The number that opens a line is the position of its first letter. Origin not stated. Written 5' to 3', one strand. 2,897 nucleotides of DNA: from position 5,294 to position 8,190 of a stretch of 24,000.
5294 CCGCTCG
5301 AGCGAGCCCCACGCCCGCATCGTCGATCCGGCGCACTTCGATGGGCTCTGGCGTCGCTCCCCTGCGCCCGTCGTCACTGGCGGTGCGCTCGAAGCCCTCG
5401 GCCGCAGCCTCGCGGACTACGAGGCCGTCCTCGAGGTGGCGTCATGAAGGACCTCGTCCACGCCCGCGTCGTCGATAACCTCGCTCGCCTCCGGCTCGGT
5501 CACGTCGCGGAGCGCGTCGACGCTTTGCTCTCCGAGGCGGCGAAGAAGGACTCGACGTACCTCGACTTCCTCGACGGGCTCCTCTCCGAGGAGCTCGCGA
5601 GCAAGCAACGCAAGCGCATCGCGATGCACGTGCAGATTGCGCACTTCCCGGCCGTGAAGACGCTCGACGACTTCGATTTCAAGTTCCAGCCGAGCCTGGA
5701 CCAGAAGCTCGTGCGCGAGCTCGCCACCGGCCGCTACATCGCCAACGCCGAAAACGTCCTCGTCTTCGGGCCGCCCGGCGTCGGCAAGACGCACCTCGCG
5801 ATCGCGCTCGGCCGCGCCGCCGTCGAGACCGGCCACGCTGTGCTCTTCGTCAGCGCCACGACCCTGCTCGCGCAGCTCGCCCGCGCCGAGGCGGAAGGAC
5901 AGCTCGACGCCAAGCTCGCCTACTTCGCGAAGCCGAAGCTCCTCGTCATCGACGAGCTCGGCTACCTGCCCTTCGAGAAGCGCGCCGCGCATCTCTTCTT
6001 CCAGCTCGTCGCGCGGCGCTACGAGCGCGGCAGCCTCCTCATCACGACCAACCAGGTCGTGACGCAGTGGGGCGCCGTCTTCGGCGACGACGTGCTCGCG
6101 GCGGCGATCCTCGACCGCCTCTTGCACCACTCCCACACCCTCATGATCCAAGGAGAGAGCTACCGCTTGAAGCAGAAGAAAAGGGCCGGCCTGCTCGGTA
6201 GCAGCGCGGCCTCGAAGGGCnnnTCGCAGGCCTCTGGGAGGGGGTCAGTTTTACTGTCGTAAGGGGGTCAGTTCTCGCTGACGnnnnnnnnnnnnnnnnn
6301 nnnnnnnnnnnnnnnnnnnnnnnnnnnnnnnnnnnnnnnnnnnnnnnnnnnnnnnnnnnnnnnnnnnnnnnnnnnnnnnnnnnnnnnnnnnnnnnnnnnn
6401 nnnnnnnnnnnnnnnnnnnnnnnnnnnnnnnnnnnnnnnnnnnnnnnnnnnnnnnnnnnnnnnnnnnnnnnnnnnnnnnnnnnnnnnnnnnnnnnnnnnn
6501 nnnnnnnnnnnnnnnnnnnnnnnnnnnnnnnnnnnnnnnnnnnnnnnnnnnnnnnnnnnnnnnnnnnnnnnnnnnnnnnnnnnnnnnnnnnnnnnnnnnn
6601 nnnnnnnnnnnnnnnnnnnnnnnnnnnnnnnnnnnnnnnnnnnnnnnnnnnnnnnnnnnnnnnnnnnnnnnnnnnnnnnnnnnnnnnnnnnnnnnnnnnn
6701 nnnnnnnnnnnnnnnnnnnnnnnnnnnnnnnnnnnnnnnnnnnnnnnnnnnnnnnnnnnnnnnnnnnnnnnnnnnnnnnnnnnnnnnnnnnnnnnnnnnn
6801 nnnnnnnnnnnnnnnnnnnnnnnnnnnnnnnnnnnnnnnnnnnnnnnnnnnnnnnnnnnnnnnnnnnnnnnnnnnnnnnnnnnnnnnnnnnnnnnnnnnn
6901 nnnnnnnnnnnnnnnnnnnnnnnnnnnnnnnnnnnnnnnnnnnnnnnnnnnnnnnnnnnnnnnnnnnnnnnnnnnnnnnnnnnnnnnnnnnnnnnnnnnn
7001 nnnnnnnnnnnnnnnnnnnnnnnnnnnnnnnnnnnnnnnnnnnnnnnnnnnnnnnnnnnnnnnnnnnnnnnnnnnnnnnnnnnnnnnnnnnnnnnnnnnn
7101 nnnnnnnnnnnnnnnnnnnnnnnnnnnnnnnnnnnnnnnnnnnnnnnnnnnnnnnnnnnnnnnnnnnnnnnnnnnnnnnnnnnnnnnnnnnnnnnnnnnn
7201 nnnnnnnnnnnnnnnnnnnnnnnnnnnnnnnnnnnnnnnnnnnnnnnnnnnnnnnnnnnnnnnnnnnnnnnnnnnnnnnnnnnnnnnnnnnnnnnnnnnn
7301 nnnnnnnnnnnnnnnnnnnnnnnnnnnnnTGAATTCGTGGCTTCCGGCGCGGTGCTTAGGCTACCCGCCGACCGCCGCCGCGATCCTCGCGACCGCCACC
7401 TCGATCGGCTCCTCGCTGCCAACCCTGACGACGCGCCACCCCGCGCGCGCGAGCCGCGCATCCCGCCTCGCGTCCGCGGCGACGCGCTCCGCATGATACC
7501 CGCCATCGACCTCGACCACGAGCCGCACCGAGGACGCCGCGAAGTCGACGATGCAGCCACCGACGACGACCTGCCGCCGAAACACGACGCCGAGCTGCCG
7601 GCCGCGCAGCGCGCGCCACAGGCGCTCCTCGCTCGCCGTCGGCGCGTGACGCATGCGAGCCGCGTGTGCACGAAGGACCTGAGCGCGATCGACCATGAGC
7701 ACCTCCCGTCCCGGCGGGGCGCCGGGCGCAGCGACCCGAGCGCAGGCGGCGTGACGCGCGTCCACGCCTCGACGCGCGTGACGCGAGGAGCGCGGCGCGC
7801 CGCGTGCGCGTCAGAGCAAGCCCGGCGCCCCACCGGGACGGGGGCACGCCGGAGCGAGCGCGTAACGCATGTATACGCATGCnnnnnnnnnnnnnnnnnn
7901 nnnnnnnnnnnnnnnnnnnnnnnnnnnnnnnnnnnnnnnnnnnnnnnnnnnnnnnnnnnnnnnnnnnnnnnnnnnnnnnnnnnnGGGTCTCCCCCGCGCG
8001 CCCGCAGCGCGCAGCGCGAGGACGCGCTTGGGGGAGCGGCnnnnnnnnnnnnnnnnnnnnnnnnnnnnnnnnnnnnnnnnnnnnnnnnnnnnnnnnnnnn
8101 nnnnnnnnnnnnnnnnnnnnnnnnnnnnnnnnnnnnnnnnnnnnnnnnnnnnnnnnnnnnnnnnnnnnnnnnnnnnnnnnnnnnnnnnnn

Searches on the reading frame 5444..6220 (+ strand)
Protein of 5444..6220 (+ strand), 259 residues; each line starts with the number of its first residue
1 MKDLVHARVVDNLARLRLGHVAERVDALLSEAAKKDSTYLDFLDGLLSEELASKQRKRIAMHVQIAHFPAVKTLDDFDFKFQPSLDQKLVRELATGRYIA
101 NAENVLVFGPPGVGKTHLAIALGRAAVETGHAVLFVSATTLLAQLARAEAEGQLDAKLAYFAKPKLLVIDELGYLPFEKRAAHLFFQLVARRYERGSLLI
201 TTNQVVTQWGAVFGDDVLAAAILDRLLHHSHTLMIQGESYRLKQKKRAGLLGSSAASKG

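Call 85: search_protein_families(library=pfam, proteins=[window:5444-6220:+], max_evalue=0.001)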
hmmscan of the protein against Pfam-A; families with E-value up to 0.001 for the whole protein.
window:5444-6220:+ (259 aa): 8 families
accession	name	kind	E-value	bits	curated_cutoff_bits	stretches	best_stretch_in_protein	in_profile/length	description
PF01695.23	IstB_IS21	-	1.1e-86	290.6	24.1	1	13-247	3-237/238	IstB-like ATP binding protein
PF00308.24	Bac_DnaA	-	4.8e-07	30.5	23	1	102-201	34-135/162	Bacterial DnaA ATPAse domain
PF00004.35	AAA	-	6.6e-07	30.3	21.2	1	105-175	1-69/131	ATPase family associated with various cellular activities (AAA)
PF13191.12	AAA_16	-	6.9e-06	27.1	32.6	1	98-180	24-113/167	AAA ATPase domain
PF13481.12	AAA_25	-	0.00027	21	27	0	94-135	25-65/195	AAA domain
PF13604.12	AAA_30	-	0.00034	20.9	27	1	104-177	20-102/191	AAA domain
PF05496.18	RuvB_N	-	0.00057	20.1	27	0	100-174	31-95/159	Holliday junction DNA helicase RuvB P-loop domain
PF13401.12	AAA_22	-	0.00058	20.6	27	0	102-138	5-41/130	AAA domain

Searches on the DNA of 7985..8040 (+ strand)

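Call 69: build_rna_model(alignment_id=A5, structure=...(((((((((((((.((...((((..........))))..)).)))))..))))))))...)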
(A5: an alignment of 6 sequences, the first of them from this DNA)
Model R1 built from alignment A5 (6 sequences, 63 columns); structure: as given.
model positions 56; base pairs 19; branch points 0; effective number of sequences 2.96; information 0.994 bits per position. Calibrated on 0.2 Mb of random sequence (short: E-values are rough).
structure used (alignment columns):
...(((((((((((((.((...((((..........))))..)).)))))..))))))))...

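Call 70: search_with_rna_model(model_id=R1, sources=[window, L002, L005, L006, L007, L008, L009, L010, L011, L012, L013, L014, L015, L016, L017, L018, L019, L020, L021, L022, L003, L004], max_evalue=1)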
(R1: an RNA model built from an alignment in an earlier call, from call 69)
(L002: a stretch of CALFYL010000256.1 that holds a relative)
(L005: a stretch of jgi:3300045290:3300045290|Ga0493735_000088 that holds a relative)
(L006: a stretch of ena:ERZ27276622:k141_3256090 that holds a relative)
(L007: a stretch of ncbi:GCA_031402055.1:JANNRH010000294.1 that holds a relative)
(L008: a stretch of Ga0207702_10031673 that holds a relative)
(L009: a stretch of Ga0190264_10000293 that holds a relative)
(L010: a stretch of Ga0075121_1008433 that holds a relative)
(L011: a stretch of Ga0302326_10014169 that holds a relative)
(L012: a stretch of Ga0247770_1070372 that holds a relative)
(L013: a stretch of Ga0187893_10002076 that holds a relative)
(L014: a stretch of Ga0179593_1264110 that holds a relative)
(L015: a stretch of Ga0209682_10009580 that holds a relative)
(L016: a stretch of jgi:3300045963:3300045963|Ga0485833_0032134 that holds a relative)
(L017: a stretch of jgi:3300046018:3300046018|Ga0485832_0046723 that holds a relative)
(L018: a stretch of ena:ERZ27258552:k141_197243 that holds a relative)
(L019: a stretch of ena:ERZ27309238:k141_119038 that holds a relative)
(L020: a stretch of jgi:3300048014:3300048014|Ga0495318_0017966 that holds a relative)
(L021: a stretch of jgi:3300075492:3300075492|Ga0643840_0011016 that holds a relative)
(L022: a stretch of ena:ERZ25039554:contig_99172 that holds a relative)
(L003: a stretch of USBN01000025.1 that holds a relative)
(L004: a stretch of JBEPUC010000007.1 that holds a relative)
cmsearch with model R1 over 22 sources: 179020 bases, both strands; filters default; matches with E-value up to 1: 33.
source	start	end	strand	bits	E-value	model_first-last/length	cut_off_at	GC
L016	1313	1368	+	78.3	1.4e-13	1-56/56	no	0.84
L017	211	266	+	78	1.6e-13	1-56/56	no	0.82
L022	1854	1909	+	77.8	1.8e-13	1-56/56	no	0.79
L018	982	1037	+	75.1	6.3e-13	1-56/56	no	0.82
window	11402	11457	+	74.5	8.6e-13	1-56/56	no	0.77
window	15221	15276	+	74.5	8.6e-13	1-56/56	no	0.77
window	7985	8040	+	73.7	1.3e-12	1-56/56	no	0.84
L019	1664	1719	+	73.7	1.3e-12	1-56/56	no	0.84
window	2381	2436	+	71.1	4.3e-12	1-56/56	no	0.84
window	13617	13672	+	71.1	4.3e-12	1-56/56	no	0.84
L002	22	77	-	71.1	4.3e-12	1-56/56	no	0.84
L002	2920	2975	-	71.1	4.3e-12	1-56/56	no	0.84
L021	2924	2986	+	68.6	1.4e-11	1-56/56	no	0.73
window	3922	3976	+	60.7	5.9e-10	1-56/56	no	0.84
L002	1450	1504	-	53.5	1.8e-08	1-56/56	no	0.78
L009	3823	3880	+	52.7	2.6e-08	1-56/56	no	0.78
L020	9870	9963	+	51.6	4.3e-08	1-56/56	no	0.72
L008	4207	4271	-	38.6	2e-05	1-56/56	no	0.72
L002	3509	3564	-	32.3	0.00041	1-56/56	no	0.75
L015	2249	2280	+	23.8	0.022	14-41/56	no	0.84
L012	723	754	+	23.6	0.025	14-41/56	no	0.81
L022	1538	1599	+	22.2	0.048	1-56/56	no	0.69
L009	3823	3880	-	21.5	0.068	1-56/56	no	0.78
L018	982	1037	-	20.2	0.13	1-56/56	no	0.82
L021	2924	2986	-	19.6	0.16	1-56/56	no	0.73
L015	2201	2248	+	19.3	0.2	1-56/56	no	0.81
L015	2201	2248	-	18.7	0.25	1-56/56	no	0.81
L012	673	722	+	17.8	0.39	1-56/56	no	0.78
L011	5100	5148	-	17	0.57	1-56/56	no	0.71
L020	9870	9963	-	16.5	0.71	1-56/56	no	0.72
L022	1576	1604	-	16.3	0.81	15-40/56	no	0.76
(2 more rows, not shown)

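Call 72: search_with_rna_model(model_id=R1, sources=[L002, L020, L008, L009], max_evalue=0.001, show_alignments=8)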
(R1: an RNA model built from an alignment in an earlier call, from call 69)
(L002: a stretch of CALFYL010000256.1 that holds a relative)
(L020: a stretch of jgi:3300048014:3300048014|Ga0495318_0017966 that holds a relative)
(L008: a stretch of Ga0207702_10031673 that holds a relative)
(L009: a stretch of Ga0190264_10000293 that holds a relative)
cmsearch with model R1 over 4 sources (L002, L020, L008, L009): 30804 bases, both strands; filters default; matches with E-value up to 0.001: 7.
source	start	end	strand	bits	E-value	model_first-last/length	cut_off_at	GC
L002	22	77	-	71.1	7.3e-13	1-56/56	no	0.84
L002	2920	2975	-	71.1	7.3e-13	1-56/56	no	0.84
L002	1450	1504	-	53.5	3.1e-09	1-56/56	no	0.78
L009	3823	3880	+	52.7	4.5e-09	1-56/56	no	0.78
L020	9870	9963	+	51.6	7.4e-09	1-56/56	no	0.72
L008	4207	4271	-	38.6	3.5e-06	1-56/56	no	0.72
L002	3509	3564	-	32.3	7.1e-05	1-56/56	no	0.75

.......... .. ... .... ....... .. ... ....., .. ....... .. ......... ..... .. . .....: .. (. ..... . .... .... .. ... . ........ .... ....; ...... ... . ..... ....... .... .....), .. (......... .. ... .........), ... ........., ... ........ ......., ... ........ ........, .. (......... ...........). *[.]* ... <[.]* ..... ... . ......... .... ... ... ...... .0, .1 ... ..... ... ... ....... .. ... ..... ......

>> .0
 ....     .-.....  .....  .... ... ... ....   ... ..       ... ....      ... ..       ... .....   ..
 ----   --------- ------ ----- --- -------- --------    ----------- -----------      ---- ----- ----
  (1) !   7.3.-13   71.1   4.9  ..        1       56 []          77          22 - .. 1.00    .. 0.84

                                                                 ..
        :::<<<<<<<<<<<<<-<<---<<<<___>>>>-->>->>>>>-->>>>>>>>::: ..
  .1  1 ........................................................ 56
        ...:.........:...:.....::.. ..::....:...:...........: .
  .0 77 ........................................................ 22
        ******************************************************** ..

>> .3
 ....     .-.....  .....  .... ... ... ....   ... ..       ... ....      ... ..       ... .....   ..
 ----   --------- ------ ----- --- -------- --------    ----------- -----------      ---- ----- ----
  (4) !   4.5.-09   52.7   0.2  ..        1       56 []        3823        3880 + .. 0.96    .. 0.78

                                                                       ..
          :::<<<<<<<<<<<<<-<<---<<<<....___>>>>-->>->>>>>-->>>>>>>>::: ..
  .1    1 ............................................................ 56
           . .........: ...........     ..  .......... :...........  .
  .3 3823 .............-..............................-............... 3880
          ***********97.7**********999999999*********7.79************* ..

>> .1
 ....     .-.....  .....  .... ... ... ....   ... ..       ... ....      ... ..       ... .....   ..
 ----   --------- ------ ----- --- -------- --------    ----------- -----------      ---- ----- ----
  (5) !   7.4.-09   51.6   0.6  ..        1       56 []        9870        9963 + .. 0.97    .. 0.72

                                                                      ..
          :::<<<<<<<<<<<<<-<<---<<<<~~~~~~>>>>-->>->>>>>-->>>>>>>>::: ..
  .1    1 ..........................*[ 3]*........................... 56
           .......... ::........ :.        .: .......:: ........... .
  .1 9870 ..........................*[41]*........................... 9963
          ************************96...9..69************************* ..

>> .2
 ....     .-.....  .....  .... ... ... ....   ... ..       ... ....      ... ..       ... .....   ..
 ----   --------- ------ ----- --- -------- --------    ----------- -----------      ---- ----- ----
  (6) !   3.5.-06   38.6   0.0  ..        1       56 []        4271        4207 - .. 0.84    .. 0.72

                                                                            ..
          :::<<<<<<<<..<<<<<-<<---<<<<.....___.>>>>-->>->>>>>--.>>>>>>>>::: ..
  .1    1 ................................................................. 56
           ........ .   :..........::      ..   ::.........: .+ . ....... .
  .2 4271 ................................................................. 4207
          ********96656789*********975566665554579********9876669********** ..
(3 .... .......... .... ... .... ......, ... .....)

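Call 75: search_with_rna_model(model_id=R1, sources=[L023, L024, L025], max_evalue=1)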
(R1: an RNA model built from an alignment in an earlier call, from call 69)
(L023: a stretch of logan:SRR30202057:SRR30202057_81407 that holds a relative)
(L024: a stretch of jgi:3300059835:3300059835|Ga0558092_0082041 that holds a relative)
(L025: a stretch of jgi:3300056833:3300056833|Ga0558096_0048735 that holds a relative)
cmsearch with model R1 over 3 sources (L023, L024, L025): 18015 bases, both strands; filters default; matches with E-value up to 1: 6.
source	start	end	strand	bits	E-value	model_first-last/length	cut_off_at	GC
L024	2217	2310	+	54.3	1.2e-09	1-56/56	no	0.76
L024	4569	4662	+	50.5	7.3e-09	1-56/56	no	0.71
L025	2081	2174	+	50.5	7.3e-09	1-56/56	no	0.71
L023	432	485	+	44.7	1.2e-07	1-56/56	no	0.69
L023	2988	3054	-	14.2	0.22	1-56/56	no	0.69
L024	2217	2310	-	13.6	0.29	1-56/56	no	0.76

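Call 89: search_with_rna_model(model_id=R1, sources=[L026], max_evalue=1, show_alignments=2)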
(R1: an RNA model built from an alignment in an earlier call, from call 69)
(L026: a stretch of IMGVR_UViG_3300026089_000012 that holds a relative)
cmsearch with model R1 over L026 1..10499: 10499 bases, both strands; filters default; matches with E-value up to 1: 1.
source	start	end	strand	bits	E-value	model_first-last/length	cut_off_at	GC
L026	9087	9112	-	12.5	0.28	14-41/56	no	0.85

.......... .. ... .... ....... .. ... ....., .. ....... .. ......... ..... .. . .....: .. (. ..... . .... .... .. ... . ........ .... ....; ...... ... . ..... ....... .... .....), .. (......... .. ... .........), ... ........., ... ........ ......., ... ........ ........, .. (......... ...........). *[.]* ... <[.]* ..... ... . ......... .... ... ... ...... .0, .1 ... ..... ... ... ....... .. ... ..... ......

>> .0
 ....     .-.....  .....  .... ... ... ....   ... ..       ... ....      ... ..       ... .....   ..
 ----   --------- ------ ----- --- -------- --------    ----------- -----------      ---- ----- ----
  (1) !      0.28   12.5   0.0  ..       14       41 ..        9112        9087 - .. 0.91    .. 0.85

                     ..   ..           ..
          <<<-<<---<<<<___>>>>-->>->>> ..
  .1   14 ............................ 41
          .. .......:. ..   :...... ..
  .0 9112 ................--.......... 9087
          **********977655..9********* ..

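Call 98: search_with_rna_model(model_id=R1, sources=[window, L002, L008, L009, L016, L017, L018, L019, L020, L021, L022, L023, L024, L025], max_evalue=0.0001, make_alignment=true)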
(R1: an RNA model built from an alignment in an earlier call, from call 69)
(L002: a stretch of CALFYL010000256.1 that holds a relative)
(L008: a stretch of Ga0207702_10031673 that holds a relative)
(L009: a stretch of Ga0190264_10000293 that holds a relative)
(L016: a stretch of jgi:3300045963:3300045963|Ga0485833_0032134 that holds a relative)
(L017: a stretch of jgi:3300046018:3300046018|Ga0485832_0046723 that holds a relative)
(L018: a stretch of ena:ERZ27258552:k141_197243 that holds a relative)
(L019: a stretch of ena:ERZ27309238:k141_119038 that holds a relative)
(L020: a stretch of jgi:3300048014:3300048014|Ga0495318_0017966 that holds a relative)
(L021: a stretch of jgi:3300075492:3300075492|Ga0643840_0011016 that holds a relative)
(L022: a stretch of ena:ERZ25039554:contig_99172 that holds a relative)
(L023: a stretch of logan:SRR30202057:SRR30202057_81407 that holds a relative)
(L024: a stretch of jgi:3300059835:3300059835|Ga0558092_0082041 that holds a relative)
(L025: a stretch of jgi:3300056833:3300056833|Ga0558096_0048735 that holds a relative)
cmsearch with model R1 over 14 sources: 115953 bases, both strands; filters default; matches with E-value up to 0.0001: 23.
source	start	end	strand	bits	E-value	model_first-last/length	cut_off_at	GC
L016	1313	1368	+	78.3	8.9e-14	1-56/56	no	0.84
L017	211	266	+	78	1e-13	1-56/56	no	0.82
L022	1854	1909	+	77.8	1.2e-13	1-56/56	no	0.79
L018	982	1037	+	75.1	4.1e-13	1-56/56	no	0.82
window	11402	11457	+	74.5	5.6e-13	1-56/56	no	0.77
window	15221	15276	+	74.5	5.6e-13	1-56/56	no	0.77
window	7985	8040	+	73.7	8.2e-13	1-56/56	no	0.84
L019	1664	1719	+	73.7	8.2e-13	1-56/56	no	0.84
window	2381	2436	+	71.1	2.8e-12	1-56/56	no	0.84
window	13617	13672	+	71.1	2.8e-12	1-56/56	no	0.84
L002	22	77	-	71.1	2.8e-12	1-56/56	no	0.84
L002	2920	2975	-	71.1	2.8e-12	1-56/56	no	0.84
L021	2924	2986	+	68.6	9.1e-12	1-56/56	no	0.73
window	3922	3976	+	60.7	3.8e-10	1-56/56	no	0.84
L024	2217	2310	+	54.3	7.9e-09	1-56/56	no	0.76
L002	1450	1504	-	53.5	1.2e-08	1-56/56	no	0.78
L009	3823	3880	+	52.7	1.7e-08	1-56/56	no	0.78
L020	9870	9963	+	51.6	2.8e-08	1-56/56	no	0.72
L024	4569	4662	+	50.5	4.7e-08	1-56/56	no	0.71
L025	2081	2174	+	50.5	4.7e-08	1-56/56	no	0.71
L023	432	485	+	44.7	7.5e-07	1-56/56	no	0.69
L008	4207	4271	-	38.6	1.3e-05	1-56/56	no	0.72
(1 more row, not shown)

Alignment A6: 23 matches aligned to the model, 108 columns, each read 5' to 3' on its own strand. Consensus structure (alignment columns), stored with it:
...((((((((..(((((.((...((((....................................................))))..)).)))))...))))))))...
